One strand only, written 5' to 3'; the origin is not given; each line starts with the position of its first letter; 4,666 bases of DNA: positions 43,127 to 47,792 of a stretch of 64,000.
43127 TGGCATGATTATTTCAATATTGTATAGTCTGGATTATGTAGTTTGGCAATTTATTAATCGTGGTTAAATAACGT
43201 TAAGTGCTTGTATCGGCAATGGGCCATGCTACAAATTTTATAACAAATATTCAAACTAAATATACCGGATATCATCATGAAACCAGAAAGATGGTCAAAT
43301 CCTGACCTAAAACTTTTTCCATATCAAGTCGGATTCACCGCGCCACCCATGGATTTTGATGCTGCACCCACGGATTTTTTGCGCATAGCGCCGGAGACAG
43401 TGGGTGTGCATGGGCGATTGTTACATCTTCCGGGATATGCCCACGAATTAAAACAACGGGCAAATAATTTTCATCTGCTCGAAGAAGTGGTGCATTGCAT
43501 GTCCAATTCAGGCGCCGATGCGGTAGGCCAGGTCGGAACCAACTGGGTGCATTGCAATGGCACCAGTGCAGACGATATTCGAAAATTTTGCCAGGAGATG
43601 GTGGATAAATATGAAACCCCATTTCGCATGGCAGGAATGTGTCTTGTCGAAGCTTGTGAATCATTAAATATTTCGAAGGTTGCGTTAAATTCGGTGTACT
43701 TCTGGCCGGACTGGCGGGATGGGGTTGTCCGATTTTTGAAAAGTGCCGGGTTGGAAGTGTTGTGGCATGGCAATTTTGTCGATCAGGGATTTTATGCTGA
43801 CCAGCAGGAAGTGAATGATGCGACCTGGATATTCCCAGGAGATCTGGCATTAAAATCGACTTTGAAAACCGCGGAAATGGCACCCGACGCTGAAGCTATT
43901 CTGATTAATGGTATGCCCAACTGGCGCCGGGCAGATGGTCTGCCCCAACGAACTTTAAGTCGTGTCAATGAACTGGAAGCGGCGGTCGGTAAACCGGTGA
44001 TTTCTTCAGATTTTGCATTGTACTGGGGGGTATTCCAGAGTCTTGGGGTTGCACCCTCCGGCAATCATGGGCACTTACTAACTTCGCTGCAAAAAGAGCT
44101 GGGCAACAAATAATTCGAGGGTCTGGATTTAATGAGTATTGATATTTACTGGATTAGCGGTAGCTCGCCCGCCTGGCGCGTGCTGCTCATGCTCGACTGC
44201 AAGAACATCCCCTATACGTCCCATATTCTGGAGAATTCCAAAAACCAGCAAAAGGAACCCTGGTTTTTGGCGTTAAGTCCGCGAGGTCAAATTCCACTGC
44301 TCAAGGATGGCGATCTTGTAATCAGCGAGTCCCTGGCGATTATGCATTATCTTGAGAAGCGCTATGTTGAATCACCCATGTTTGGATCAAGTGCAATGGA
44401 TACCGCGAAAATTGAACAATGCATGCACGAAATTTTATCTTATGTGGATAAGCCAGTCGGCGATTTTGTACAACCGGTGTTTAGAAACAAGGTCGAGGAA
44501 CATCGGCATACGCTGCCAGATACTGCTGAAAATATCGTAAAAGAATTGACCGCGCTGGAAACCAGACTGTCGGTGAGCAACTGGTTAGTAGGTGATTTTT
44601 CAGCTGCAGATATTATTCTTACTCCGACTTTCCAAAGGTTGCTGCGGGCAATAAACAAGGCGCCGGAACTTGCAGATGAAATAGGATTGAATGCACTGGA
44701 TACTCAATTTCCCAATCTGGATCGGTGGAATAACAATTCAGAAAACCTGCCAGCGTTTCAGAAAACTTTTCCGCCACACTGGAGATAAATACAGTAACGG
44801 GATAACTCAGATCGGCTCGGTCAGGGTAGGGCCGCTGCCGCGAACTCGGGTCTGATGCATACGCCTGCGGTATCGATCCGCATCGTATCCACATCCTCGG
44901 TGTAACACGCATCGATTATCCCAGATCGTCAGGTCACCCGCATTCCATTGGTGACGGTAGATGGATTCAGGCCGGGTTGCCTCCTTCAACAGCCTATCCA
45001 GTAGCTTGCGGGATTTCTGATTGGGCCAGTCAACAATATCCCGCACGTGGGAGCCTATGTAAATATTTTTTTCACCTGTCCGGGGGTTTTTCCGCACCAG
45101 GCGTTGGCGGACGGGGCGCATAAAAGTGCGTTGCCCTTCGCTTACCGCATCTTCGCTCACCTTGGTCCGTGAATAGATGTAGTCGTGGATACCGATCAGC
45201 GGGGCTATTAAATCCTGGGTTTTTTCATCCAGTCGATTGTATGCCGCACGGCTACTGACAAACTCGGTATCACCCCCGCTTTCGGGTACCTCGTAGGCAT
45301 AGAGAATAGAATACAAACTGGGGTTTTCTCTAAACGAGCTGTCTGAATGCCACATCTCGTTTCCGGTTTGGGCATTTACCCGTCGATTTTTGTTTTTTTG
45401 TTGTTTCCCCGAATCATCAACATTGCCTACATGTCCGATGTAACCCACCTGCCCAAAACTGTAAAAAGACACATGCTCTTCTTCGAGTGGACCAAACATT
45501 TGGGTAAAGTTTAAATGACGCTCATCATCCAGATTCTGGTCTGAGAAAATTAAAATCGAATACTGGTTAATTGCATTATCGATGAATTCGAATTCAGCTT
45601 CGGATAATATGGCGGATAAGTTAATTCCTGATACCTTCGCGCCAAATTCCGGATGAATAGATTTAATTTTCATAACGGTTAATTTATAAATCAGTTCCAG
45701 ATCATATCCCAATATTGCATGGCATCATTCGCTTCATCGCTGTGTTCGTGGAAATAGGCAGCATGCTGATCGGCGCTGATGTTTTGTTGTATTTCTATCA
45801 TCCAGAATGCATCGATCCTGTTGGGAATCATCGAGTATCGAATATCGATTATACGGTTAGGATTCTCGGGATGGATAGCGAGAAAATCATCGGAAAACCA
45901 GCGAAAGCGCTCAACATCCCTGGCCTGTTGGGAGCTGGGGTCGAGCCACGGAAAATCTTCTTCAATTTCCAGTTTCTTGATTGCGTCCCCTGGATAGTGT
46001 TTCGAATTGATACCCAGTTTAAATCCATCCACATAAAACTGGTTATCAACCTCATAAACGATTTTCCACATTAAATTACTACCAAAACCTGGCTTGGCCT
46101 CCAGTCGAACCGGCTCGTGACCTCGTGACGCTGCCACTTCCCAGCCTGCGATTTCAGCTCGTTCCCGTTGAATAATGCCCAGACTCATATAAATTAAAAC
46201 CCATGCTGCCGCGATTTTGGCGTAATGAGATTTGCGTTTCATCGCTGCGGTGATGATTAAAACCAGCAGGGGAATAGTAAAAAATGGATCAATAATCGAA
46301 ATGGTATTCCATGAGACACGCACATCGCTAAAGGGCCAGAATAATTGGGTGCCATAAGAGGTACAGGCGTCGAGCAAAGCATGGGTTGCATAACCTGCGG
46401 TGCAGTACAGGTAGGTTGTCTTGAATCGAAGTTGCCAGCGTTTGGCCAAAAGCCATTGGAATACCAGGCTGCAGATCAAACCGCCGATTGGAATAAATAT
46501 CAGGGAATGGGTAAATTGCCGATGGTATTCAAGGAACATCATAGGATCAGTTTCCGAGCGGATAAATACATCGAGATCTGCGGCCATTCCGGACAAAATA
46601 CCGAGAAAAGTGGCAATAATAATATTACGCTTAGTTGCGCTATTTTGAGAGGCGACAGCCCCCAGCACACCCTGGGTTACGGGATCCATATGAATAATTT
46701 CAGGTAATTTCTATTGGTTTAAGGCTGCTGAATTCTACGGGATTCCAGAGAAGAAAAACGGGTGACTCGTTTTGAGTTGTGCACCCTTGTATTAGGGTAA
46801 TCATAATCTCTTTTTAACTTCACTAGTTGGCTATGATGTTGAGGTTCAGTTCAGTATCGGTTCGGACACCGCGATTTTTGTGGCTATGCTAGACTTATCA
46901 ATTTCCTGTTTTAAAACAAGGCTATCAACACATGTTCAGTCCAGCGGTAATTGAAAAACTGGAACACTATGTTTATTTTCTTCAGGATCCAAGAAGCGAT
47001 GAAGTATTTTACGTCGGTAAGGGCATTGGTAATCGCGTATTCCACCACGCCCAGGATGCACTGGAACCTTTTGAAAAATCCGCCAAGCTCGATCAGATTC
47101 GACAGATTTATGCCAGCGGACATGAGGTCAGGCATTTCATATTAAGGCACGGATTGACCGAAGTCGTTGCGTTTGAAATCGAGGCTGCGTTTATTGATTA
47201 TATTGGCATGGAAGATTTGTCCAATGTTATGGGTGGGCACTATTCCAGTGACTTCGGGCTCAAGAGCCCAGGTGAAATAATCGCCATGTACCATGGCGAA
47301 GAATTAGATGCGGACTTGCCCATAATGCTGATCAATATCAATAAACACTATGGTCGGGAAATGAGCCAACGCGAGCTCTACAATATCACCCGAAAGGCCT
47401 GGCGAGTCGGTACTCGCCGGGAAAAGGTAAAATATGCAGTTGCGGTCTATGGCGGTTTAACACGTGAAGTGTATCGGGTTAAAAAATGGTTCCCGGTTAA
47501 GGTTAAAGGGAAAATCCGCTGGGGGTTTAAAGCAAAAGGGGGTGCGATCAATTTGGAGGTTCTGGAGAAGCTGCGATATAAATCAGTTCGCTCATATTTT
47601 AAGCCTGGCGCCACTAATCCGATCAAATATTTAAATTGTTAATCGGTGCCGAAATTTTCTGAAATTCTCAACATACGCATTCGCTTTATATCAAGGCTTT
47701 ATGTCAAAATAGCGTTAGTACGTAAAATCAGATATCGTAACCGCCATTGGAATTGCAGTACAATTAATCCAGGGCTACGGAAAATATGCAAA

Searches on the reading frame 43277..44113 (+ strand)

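Call 70: search_protein_families(library=pfam, proteins=[window:43277-44113:+], max_evalue=0.00001)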
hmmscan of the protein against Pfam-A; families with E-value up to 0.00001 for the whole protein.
window:43277-44113:+ (278 aa): 1 family
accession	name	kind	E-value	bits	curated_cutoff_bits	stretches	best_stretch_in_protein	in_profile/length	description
PF17645.6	Amdase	-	5e-10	39.9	25.9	1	70-260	49-219/228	Arylmalonate decarboxylase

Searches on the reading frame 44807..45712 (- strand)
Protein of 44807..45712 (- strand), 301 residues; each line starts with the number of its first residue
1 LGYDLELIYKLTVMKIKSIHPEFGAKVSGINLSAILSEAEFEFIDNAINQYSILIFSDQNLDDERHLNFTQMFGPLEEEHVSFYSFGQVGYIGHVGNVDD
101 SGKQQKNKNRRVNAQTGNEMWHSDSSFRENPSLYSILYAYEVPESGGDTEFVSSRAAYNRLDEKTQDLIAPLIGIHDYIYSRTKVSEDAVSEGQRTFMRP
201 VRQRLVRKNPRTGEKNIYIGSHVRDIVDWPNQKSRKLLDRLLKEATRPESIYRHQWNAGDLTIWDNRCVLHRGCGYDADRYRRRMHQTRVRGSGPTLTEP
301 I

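Call 70: search_protein_families(library=pfam, proteins=[window:44807-45712:-], max_evalue=0.00001)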
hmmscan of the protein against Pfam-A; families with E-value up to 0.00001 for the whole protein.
window:44807-45712:- (301 aa): 1 family
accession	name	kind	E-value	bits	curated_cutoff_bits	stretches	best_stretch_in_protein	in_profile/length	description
PF02668.22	TauD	-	6.5e-59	200.4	27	1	16-287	2-265/267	Taurine catabolism dioxygenase TauD, TfdA family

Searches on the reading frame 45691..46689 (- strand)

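Call 70: search_protein_families(library=pfam, proteins=[window:45691-46689:-], max_evalue=0.00001)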
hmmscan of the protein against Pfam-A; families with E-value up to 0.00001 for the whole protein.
window:45691-46689:- (332 aa): 1 family
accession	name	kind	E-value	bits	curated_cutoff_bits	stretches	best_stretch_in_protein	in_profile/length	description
PF04307.19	YdjM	-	3.6e-33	115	29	1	1-177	1-175/176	YdjM inner membrane protein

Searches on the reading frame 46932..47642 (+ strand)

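Call 70: search_protein_families(library=pfam, proteins=[window:46932-47642:+], max_evalue=0.00001)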
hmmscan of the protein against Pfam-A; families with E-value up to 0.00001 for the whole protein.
window:46932-47642:+ (236 aa): 1 family
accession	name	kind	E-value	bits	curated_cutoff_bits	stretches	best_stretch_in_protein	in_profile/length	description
PF22945.2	LEM-3_GIY-YIG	-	7e-17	62.2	27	1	23-105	25-110/151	LEM-3-like GIY-YIG domain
